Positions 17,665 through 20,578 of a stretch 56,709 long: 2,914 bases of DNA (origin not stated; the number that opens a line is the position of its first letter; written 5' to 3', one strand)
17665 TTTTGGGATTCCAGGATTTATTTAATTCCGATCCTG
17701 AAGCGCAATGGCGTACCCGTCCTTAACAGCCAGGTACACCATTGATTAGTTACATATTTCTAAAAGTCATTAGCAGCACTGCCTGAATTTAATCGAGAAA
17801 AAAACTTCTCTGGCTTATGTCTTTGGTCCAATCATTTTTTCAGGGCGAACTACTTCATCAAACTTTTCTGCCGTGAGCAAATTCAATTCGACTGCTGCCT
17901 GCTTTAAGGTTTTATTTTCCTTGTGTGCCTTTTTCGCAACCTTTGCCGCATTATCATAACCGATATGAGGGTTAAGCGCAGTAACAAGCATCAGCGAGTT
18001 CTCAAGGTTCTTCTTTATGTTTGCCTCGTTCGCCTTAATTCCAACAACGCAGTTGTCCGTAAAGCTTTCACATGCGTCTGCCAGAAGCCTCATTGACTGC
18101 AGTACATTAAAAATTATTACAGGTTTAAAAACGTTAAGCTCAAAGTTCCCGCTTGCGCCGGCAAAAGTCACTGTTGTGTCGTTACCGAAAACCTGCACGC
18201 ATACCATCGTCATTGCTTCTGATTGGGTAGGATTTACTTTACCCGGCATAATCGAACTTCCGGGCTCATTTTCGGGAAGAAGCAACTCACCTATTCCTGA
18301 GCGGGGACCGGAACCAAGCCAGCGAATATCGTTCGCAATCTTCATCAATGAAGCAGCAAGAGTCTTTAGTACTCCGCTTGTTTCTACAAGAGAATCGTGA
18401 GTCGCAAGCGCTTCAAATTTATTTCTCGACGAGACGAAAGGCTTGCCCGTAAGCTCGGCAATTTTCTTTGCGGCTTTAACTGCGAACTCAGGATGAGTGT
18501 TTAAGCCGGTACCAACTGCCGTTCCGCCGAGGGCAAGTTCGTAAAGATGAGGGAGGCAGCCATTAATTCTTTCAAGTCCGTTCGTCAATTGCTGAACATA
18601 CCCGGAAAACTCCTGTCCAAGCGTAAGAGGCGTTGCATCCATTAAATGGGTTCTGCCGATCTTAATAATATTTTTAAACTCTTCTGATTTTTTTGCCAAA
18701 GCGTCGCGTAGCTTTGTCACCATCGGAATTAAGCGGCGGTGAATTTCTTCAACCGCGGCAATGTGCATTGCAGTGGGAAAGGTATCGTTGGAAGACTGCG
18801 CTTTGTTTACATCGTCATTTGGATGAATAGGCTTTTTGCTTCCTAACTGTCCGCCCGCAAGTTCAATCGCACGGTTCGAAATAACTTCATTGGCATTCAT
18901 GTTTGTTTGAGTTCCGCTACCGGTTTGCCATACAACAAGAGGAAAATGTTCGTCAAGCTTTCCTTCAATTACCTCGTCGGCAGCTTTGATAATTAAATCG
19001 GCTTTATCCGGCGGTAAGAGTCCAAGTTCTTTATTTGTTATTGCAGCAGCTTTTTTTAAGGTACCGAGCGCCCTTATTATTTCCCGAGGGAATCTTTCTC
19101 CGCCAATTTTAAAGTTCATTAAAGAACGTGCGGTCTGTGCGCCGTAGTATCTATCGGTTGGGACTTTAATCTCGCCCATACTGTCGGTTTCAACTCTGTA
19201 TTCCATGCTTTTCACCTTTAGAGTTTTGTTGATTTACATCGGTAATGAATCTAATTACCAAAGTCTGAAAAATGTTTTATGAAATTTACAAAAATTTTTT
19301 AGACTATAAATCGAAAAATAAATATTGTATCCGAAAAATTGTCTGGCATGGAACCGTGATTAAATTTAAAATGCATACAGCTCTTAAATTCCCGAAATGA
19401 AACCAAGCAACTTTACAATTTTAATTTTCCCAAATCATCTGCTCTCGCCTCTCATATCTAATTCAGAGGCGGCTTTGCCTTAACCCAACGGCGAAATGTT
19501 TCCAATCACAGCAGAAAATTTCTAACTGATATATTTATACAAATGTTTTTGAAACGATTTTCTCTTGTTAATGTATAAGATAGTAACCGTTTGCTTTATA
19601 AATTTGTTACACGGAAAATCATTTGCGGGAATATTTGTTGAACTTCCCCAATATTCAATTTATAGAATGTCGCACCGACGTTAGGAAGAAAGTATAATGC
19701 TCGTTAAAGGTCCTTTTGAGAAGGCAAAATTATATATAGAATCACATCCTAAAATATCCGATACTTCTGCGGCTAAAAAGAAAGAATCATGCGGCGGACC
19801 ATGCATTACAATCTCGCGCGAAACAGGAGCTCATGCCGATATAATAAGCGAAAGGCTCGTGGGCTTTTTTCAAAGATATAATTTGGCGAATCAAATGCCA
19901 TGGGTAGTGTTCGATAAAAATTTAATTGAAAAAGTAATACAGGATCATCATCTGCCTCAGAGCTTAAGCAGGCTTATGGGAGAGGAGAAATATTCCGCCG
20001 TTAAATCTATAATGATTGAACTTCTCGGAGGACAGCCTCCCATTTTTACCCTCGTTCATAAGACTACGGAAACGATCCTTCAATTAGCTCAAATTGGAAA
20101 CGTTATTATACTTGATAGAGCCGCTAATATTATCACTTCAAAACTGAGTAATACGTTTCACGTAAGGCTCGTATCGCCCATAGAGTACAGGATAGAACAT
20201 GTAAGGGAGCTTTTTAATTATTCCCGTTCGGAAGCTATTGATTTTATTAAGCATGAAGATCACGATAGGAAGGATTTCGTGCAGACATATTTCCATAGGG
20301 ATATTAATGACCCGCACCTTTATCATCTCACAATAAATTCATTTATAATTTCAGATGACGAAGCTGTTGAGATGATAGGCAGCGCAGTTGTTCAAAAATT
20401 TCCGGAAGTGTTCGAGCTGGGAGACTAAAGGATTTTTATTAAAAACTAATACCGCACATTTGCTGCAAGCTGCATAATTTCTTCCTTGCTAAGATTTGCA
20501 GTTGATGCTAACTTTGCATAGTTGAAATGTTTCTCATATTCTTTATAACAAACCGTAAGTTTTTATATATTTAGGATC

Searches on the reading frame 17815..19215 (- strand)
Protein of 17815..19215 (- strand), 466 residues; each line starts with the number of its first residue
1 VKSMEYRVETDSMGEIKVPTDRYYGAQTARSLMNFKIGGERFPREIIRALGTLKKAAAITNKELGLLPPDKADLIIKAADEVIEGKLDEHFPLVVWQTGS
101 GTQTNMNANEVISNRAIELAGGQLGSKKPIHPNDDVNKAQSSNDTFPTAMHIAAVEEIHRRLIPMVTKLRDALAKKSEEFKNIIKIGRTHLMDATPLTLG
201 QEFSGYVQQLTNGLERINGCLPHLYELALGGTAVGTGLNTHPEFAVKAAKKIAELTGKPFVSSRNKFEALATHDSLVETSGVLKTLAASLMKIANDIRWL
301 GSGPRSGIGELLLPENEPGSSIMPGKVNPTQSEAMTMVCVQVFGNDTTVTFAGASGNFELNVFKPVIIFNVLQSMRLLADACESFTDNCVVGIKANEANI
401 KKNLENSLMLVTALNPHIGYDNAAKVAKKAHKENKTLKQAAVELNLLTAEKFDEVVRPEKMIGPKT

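Call 8: search_protein_families(library=pfam, proteins=[window:17815-19215:-], max_evalue=0.001)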
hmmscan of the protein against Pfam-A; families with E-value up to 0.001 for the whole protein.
window:17815-19215:- (466 aa): 2 families
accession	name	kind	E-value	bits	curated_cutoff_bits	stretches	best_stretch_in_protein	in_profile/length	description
PF00206.25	Lyase_1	-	2.6e-116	388.9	27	1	14-344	1-312/312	Lyase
PF10415.14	FumaraseC_C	-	2.8e-27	95.3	32.5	1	410-462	1-53/54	Fumarase C C-terminus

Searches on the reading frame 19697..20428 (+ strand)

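Call 8: search_protein_families(library=pfam, proteins=[window:19697-20428:+], max_evalue=0.001)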
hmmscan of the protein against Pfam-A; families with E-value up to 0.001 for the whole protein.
window:19697-20428:+ (243 aa): 1 family
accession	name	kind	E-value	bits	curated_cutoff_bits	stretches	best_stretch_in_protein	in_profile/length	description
PF13189.12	Cytidylate_kin2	-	2.7e-27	96.5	28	1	37-215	2-174/176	Cytidylate kinase-like family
